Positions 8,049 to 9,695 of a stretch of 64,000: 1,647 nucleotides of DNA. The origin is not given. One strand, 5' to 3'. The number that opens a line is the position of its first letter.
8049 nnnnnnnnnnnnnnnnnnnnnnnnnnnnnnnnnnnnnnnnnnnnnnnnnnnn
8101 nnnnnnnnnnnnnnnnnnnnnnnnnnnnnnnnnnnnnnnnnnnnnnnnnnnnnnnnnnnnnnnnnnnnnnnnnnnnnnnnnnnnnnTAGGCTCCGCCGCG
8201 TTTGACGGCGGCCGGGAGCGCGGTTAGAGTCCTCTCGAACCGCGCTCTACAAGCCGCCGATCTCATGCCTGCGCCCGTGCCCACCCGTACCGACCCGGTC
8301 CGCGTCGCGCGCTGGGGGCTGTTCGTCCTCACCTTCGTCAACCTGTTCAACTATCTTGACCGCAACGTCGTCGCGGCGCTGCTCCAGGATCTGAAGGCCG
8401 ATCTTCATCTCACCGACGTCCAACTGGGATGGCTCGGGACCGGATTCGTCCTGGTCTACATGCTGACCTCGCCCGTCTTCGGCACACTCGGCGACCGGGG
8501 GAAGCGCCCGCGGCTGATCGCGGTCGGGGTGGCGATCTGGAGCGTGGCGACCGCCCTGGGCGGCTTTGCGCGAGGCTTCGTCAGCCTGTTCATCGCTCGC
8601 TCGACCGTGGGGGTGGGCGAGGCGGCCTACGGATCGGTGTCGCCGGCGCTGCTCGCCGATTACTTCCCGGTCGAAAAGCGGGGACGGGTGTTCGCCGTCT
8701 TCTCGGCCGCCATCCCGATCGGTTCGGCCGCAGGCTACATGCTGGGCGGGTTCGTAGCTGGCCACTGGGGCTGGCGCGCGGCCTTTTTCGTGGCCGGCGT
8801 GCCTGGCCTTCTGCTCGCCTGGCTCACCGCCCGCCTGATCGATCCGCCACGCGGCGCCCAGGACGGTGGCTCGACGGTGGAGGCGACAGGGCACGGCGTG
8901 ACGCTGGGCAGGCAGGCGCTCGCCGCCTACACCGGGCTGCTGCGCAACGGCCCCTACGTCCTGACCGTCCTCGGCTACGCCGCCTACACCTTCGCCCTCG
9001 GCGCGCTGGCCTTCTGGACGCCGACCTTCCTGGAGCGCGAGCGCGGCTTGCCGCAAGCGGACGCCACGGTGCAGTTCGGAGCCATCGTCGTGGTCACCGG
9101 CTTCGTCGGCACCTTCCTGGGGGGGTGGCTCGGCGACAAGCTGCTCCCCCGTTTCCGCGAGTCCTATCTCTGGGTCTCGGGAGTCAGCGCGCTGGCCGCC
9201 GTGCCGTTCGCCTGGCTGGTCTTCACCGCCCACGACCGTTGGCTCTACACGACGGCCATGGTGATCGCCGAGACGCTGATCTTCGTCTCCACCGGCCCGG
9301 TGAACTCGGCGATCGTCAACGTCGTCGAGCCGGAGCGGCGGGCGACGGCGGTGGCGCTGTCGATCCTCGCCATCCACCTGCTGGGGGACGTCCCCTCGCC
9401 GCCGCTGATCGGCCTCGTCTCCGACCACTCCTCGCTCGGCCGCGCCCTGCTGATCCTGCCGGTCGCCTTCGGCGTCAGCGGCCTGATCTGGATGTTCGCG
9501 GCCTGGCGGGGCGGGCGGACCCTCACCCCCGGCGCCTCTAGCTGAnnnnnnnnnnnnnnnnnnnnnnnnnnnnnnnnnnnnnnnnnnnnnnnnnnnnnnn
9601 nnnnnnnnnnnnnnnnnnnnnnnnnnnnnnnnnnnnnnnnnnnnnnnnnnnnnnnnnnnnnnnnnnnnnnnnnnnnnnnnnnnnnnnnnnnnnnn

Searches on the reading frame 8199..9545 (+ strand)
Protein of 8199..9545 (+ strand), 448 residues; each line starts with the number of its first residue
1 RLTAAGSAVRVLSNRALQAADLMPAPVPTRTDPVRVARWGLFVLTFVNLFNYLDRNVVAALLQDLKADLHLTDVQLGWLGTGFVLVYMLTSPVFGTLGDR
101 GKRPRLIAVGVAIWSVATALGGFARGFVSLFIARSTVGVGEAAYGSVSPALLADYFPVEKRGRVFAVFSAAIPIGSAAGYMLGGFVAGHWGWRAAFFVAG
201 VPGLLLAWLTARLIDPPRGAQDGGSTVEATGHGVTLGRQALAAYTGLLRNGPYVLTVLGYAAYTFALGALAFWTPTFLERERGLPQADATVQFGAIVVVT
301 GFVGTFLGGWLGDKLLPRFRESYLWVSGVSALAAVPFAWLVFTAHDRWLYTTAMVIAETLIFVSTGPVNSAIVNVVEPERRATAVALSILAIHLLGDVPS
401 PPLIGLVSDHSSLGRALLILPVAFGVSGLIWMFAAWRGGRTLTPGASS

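Call 36: search_protein_families(library=pfam, proteins=[window:8199-9545:+], max_evalue=1)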
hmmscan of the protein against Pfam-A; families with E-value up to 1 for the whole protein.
window:8199-9545:+ (448 aa): 5 families
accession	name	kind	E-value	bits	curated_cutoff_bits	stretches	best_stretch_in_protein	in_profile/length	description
PF07690.21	MFS_1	-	3.9e-54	184.3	33.4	1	44-392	1-339/347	Major Facilitator Superfamily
PF03137.26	OATP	-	2.7e-27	95.8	25.8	4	241-342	283-384/545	Organic Anion Transporter Polypeptide (OATP) family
PF00083.30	Sugar_tr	-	2.7e-11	43.5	22.3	1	54-209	26-187/452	Sugar (and other) transporter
PF00854.27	PTR2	-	0.046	13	27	1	107-201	11-109/392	POT family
PF04226.18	Transgly_assoc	-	0.052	14.2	25.3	1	299-332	2-35/49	Transglycosylase associated protein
